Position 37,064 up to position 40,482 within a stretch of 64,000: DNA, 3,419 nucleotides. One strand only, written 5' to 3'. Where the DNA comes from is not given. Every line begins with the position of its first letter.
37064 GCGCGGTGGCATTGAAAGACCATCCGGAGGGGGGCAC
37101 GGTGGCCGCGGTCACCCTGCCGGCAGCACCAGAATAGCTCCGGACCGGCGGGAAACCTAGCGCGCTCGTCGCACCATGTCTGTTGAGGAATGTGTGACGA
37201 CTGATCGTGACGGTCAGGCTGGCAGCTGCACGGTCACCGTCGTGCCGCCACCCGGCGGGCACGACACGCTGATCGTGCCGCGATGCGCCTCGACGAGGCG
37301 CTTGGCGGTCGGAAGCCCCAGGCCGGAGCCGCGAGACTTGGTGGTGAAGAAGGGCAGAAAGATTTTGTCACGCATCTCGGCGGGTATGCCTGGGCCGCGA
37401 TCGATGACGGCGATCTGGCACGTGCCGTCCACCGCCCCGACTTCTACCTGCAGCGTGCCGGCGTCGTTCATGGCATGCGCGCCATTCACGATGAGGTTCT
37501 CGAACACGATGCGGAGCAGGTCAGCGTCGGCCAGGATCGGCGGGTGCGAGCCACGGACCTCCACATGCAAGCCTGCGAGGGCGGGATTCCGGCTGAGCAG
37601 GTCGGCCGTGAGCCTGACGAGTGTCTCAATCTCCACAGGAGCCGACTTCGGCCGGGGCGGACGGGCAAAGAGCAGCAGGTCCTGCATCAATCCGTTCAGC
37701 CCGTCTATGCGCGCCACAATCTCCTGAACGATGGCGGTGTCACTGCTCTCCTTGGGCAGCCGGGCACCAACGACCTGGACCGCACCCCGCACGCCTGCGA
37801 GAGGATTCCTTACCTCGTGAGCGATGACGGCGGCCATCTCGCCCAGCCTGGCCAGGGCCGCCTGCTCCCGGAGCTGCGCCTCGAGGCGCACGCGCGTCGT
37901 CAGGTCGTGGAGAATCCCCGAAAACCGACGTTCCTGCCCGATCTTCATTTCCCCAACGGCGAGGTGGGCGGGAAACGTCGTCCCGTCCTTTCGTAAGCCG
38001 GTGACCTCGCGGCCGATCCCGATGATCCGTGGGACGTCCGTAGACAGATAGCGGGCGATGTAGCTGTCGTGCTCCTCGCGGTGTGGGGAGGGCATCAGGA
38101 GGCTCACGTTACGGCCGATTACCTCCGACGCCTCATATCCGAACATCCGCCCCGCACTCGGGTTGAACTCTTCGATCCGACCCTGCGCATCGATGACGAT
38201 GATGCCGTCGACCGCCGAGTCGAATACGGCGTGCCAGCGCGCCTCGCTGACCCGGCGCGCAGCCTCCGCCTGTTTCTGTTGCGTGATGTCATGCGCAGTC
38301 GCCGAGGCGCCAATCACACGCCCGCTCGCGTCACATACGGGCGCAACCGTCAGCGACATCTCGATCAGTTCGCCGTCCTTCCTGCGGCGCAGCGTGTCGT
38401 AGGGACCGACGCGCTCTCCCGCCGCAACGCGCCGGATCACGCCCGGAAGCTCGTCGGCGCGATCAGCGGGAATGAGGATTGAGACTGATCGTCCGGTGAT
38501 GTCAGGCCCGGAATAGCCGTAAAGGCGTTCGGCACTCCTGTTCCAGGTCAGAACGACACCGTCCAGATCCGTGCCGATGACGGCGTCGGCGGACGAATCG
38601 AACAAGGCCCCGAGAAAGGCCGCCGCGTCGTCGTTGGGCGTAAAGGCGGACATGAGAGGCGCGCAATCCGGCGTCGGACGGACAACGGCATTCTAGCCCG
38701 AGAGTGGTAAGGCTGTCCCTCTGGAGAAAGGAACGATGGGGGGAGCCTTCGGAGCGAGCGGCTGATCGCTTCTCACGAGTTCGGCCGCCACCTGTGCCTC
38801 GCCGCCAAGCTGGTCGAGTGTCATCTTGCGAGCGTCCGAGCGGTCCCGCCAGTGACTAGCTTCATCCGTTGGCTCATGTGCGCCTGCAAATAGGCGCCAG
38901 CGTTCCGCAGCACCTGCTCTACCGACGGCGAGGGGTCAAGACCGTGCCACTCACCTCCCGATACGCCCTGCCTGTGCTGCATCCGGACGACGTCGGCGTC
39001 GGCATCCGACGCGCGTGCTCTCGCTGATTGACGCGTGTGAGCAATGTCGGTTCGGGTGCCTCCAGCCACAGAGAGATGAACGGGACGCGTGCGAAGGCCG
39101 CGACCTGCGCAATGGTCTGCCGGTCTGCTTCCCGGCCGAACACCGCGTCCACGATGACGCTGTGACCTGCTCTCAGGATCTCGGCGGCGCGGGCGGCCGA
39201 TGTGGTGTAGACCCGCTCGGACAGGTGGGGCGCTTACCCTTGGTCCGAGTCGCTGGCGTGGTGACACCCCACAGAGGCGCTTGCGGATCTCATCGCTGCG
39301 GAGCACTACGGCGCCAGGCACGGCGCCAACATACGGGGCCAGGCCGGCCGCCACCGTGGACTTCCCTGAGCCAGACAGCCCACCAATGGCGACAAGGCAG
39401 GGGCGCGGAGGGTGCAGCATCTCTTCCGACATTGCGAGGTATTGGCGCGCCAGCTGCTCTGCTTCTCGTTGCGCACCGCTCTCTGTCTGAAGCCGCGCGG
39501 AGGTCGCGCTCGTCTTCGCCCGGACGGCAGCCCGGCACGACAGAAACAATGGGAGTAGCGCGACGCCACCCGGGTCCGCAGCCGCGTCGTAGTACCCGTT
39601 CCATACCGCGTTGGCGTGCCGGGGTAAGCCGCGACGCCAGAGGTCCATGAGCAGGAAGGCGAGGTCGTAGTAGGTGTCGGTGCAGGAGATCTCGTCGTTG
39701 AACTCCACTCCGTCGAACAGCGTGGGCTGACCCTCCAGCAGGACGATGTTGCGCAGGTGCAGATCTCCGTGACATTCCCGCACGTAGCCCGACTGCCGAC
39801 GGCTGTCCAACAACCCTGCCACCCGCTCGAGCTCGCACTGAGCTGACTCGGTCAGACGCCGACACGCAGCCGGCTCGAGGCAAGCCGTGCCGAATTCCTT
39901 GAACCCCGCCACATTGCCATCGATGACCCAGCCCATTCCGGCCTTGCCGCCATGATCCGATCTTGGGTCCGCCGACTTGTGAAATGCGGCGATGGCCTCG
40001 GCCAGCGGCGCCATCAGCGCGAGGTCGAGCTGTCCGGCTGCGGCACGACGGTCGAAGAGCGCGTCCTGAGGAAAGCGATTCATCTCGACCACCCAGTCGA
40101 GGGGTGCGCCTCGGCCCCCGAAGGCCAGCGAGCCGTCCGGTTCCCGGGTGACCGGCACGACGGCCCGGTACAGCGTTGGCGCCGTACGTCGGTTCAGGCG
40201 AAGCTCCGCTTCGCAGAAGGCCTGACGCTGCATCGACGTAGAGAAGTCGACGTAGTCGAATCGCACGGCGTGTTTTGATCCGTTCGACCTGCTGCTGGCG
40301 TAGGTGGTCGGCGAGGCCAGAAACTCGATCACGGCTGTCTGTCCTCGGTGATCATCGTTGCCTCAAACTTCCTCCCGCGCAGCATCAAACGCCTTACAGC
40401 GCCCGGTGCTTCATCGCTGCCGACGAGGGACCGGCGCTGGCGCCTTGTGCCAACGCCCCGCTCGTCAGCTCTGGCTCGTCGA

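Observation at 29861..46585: USP-rich dormancy/hypoxia-type gene set apparently run by a sigma-54 activator and a FixL-like kinase instead of a DosR/FixJ-type regulator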

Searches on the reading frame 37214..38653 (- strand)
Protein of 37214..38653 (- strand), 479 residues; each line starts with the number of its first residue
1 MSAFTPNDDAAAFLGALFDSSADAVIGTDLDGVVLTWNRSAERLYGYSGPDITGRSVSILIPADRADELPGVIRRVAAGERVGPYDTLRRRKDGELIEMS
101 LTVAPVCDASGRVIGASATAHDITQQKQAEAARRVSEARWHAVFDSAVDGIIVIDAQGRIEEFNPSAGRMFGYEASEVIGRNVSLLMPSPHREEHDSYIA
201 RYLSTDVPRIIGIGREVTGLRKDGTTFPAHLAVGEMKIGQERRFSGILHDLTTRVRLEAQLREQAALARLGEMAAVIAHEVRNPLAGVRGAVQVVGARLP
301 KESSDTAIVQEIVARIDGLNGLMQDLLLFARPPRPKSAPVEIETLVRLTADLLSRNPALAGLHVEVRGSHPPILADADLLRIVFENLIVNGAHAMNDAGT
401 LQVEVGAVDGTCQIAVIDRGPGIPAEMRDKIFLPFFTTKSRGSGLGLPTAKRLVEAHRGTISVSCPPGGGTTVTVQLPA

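Call 5: search_protein_families(library=pfam, proteins=[window:37214-38653:-], max_evalue=0.01)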
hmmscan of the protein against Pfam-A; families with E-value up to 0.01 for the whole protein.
window:37214-38653:- (479 aa): 10 families
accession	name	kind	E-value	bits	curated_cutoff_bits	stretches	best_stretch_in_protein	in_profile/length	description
PF00989.32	PAS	-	9.3e-39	132.4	22.6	2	16-123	5-113/113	PAS fold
PF13426.13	PAS_9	-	2.1e-31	108.7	27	2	149-252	2-102/103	PAS domain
PF08448.16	PAS_4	-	2.1e-29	102.4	23.1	2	18-127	1-109/110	PAS fold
PF02518.31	HATPase_c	-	8.7e-25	87.8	26.4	1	376-478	2-108/111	Histidine kinase-, DNA gyrase B-, and HSP90-like ATPase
PF13188.13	PAS_8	-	7e-19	67.4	21.8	2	138-194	1-54/65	PAS domain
PF00512.31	HisKA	-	1e-10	41.9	26.9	1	270-331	2-62/66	His Kinase A (phospho-acceptor) domain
PF08447.18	PAS_3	-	6.4e-08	33.2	25.6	1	35-118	2-87/89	PAS fold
PF24820.1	Diguanyl_cycl_sensor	-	8.1e-08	32.6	28.1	1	149-250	7-109/109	Diguanylate cyclase-like sensor domain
PF12860.13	PAS_7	-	1.2e-05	25.9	27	0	25-130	8-114/115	PAS fold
PF13596.12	PAS_10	-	1.4e-05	26.1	22.1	0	29-124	16-106/106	PAS domain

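Call 26: search_solved_structures(query=window:37214-38653:-, max_evalue=0.00001, show_alignments=3)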
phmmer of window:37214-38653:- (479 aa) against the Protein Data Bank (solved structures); distinct sequences matched with E-value up to 0.00001: 62 (the best 60 are shown).
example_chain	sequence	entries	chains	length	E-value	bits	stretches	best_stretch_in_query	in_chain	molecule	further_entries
8js5_A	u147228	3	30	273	4.1e-42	147.7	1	28-264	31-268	Sensor protein FixL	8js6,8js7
1dp6_A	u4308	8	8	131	1.2e-35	126.4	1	139-263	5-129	FIXL PROTEIN | SENSOR PROTEIN FIXL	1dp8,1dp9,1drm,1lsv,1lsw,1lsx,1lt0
9jfj_A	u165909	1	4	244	4.2e-35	124.6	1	252-478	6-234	Sensor histidine kinase ZraS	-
1xj4_A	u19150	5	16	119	6.7e-35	124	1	149-263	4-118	Sensor protein fixL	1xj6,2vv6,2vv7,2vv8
1y28_A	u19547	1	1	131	8e-35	123.7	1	139-263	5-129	Sensor protein fixL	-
2cmn_A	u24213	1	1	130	9.4e-35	123.5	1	140-263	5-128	SENSOR PROTEIN FIXL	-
1xj2_A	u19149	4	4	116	1.2e-34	123.1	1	149-263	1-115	Sensor protein fixL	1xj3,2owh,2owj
1d06_A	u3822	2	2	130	2.2e-33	119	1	129-252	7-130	nitrogen fixation regulatory protein fixL | FIXL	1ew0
9p6i_A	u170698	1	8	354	7.9e-28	100.6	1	247-478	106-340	histidine kinase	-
3a0r_A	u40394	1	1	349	1.2e-24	90.2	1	142-460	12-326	Sensor protein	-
3d36_A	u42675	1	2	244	5.1e-24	88.1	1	270-478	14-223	Sporulation kinase B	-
4gcz_A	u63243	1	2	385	1e-23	87.1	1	160-479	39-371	Blue-light photoreceptor, Sensor protein fixL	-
9qq6_A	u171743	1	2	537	7.9e-21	77.6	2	257-478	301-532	histidine kinase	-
8a7f_A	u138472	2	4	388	2.4e-20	76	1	144-479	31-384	Putative Sensory box protein,Sensor protein FixL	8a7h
8a3u_A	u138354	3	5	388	2.7e-20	75.8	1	144-479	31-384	Putative Sensory box protein,Sensor protein FixL | Putative Sensory box protein,Putative Sensory box protein,Sensor protein FixL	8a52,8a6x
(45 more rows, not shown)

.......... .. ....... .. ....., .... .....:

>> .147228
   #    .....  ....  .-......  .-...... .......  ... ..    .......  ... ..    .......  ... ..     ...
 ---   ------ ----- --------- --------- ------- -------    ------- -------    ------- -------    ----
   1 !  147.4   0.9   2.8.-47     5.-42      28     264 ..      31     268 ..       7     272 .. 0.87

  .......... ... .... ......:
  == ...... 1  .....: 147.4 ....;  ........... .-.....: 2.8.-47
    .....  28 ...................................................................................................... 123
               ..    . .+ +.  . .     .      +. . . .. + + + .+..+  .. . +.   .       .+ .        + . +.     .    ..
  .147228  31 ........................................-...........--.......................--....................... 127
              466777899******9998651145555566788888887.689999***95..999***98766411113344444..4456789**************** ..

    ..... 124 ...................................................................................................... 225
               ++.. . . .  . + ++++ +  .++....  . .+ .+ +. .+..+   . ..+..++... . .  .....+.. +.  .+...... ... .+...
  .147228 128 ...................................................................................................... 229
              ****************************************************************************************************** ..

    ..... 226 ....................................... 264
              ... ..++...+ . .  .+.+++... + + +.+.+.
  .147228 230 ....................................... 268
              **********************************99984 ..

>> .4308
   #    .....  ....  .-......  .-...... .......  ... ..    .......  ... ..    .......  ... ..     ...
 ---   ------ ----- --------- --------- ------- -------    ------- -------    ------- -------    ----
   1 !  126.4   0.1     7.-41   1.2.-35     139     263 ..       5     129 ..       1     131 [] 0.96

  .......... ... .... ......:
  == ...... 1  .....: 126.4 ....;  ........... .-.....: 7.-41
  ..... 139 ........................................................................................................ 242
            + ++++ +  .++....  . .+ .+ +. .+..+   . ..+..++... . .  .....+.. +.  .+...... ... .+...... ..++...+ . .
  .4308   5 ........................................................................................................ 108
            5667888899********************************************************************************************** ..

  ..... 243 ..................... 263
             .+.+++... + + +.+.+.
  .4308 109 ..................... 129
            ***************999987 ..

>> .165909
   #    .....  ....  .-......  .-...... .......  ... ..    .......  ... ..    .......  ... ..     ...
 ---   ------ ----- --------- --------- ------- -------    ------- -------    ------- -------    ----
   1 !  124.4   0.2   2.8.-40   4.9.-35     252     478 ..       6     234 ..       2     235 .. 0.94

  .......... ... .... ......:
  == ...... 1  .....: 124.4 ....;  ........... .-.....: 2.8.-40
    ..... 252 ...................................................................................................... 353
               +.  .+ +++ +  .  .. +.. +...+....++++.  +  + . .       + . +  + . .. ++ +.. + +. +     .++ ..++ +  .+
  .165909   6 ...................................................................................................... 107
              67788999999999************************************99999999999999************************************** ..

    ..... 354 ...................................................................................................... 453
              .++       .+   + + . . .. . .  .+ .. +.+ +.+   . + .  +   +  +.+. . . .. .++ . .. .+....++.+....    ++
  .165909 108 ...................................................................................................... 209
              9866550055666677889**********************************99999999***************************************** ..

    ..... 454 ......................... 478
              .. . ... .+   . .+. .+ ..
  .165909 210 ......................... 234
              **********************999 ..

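Call 38: search_protein_families(library=ncbifam, proteins=[window:37214-38653:-], max_evalue=0.0001)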
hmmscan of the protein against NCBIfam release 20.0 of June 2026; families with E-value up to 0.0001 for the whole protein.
window:37214-38653:- (479 aa): 86 families (the best 25 are shown)
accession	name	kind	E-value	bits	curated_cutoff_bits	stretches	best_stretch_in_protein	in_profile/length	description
NF008468.0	PRK11360.1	equivalog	1.7e-81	274.4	646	2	142-478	272-607/616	two-component system sensor histidine kinase AtoS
NF041777.1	sens_FixL_Rhizob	equivalog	1.9e-74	251.1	850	3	111-293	96-285/485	sensor protein FixL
TIGR00229.1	sensory_box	domain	2.1e-61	205.6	22.9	2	135-261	2-126/126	PAS domain S-box protein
NF052573.1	HisKinEspAMyxo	equivalog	4.8e-49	167.1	1400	2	106-478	226-610/755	serine histidine kinase EspA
NF007688.0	PRK10364.1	equivalog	1.3e-47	162.6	479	1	253-478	223-450/460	two-component system sensor histidine kinase ZraS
NF053867.1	SprKinKinDBac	equivalog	2.5e-34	118.6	775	1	254-478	270-496/500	sporulation kinase KinD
NF052574.1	HisKinEspCMyxo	equivalog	8.7e-34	116.8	1200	1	164-479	314-637/785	serine histidine kinase EspC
NF010411.0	PRK13837.1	equivalog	3e-33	114.8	647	1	249-478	429-674/828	two-component system VirA-like sensor kinase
TIGR02938.1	nifL_nitrog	equivalog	8.7e-33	113.6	242.45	2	274-478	280-493/494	nitrogen fixation negative regulator NifL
NF046044.1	PnpS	equivalog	3.9e-32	111.7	400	1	126-478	43-390/390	two-component system histidine kinase PnpS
NF010076.0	PRK13557.1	subfamily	7.3e-31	107.2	631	1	169-479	64-394/540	histidine kinase famiy protein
TIGR02966.1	phoR_proteo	equivalog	8.2e-29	100.7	334.2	1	143-476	11-332/333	phosphate regulon sensor histidine kinase PhoR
NF033092.0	HK_WalK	equivalog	2.1e-27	96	725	1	139-478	259-593/594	cell wall metabolism sensor histidine kinase WalK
NF008293.1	PRK11073.1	equivalog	3.4e-27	95.6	240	1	141-478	10-346/349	nitrogen regulation protein NR(II)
NF047874.1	MASE3_PAS_HK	subfamily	5.4e-27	94.9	560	2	375-479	515-625/655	MASE3 domain-containing sensor histidine kinase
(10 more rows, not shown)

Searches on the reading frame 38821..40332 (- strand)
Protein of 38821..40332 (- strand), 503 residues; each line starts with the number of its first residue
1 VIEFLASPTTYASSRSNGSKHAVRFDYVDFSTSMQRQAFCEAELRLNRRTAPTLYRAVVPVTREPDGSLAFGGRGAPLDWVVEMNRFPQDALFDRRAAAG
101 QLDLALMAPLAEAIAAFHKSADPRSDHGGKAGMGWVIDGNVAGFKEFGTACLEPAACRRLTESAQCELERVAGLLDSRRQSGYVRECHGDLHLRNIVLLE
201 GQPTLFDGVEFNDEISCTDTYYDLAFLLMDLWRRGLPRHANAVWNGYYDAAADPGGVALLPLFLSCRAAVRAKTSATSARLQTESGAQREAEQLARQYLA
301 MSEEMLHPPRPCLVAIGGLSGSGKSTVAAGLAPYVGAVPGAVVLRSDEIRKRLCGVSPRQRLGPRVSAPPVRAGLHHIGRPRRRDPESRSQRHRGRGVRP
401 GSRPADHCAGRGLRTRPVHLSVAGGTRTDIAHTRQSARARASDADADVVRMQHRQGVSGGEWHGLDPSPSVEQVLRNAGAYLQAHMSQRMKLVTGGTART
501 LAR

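Call 5: search_protein_families(library=pfam, proteins=[window:38821-40332:-], max_evalue=0.01)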
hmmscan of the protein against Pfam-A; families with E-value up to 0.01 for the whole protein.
window:38821-40332:- (503 aa): 4 families
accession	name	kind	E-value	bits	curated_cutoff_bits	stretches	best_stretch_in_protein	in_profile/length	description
PF13671.12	AAA_33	-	4.1e-07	30.8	27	1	313-360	1-44/143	AAA domain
PF01636.29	APH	-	2.4e-06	27.9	23.2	1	102-256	92-235/239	Phosphotransferase enzyme family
PF19974.5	TCAD9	-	2.9e-05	23.8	40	1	174-235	287-345/429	Ternary complex associated domain 9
PF06414.18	Zeta_toxin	-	6.5e-05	22.9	22.3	1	305-352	10-57/199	Zeta toxin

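Call 38: search_protein_families(library=ncbifam, proteins=[window:38821-40332:-], max_evalue=0.0001)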
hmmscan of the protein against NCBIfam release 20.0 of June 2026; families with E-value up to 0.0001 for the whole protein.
window:38821-40332:- (503 aa): 1 family
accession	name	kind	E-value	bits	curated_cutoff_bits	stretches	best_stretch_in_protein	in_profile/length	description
NF008994.0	PRK12337.1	equivalog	1.4e-05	23.9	603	1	281-352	238-300/492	2-phosphoglycerate kinase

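Call 69: find_homologous_proteins(query=window:38821-40332:-, max_evalue=1e-10)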
Query window:38821-40332:- (503 aa): 7577 proteins with E <= 1e-10 among 8000 candidates; the best 120 are listed.
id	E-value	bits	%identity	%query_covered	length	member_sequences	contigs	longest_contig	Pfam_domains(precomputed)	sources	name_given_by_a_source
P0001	0.0e+0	1137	100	100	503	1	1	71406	PF13671.13,PF01636.30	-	-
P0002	2.1e-229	781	74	100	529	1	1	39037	PF06414.19,PF19974.6,PF13671.13,PF01636.30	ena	-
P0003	8.1e-188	643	76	75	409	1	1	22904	PF01636.30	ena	-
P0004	1.5e-175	603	58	97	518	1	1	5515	PF06414.19,PF19974.6,PF13671.13,PF13238.13,PF01636.30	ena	-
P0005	1.6e-174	599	58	98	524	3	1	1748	PF06414.19,PF19974.6,PF13671.13,PF13238.13,PF01636.30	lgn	-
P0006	5.7e-174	598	59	96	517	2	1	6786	PF06414.19,PF19974.6,PF13671.13,PF13238.13,PF01636.30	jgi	jgi:aminoglycoside phosphotransferase family enzyme/predicted kinase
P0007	1.2e-173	597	57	97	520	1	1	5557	PF06414.19,PF13671.13,PF13238.13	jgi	jgi:uncharacterized protein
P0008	5.5e-173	594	57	97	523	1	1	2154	PF06414.19,PF19974.6,PF13671.13,PF01636.30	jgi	jgi:aminoglycoside phosphotransferase family enzyme/predicted kinase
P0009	1.4e-172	593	57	97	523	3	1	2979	PF06414.19,PF19974.6,PF13671.13,PF01636.30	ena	-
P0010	1.5e-172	593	57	98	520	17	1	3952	PF06414.19,PF19974.6,PF13671.13,PF13238.13,PF01636.30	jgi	jgi:hypothetical protein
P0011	1.7e-172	593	57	99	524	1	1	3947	PF06414.19,PF19974.6,PF13671.13,PF13238.13,PF01636.30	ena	-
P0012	2.7e-172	592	58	96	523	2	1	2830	PF06414.19,PF19974.6,PF13671.13,PF13238.13,PF01636.30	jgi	jgi:aminoglycoside phosphotransferase family enzyme/predicted kinase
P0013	3.1e-172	592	58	97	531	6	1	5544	PF06414.19,PF19974.6,PF13671.13,PF13238.13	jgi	jgi:aminoglycoside phosphotransferase family enzyme/predicted kinase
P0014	5.1e-172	591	60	94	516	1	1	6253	PF06414.19,PF19974.6,PF13671.13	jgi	jgi:hypothetical protein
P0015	9.6e-172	590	56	98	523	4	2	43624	PF19974.6,PF13671.13,PF13238.13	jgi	jgi:aminoglycoside phosphotransferase family enzyme/predicted kinase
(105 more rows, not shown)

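Call 70: find_encoding_contigs(protein=P0001, flank=2000, max_places=3)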
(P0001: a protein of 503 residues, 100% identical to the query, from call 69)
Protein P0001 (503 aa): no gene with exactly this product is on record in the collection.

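Call 71: find_encoding_contigs(protein=P0002, flank=10000, max_places=3)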
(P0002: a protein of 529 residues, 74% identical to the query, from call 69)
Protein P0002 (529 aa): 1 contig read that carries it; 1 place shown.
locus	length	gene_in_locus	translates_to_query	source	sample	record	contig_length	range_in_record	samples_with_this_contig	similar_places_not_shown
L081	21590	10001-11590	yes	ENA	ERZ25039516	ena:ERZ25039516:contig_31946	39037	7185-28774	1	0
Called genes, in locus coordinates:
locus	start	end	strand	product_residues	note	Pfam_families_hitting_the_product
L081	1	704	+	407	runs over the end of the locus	PF00144:Beta-lactamase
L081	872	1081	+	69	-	PF04972:BON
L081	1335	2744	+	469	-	PF06197:DUF998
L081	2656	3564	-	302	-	PF00005:ABC_tran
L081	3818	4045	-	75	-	PF19540:DUF6064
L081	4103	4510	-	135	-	PF19540:DUF6064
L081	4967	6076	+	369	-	PF08240:ADH_N, PF00107:ADH_zinc_N, PF13602:ADH_zinc_N_2 (weak)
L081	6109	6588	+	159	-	PF00582:Usp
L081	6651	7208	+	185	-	PF04893:Yip1 (weak)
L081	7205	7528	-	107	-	-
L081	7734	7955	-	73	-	-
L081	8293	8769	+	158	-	PF00582:Usp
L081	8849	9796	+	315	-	PF00582:Usp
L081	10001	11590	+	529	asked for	PF01636:APH (weak), PF19974:TCAD9 (faint), PF06414:Zeta_toxin, PF13671:AAA_33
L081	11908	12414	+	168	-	PF04972:BON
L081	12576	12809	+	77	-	PF00571:CBS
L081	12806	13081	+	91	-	PF00571:CBS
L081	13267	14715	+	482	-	PF00989:PAS, PF08448:PAS_4, PF13188:PAS_8, PF13426:PAS_9, PF00512:HisKA, PF02518:HATPase_c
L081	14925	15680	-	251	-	PF01925:TauE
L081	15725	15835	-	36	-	-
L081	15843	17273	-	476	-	PF00753:Lactamase_B, PF00581:Rhodanese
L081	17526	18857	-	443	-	PF00989:PAS, PF08448:PAS_4, PF13426:PAS_9, PF08447:PAS_3, PF00512:HisKA, PF02518:HATPase_c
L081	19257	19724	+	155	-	PF00582:Usp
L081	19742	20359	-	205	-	PF00158:Sigma54_activat, PF25601:AAA_lid_14, PF02954:HTH_8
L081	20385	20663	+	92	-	-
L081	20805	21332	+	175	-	-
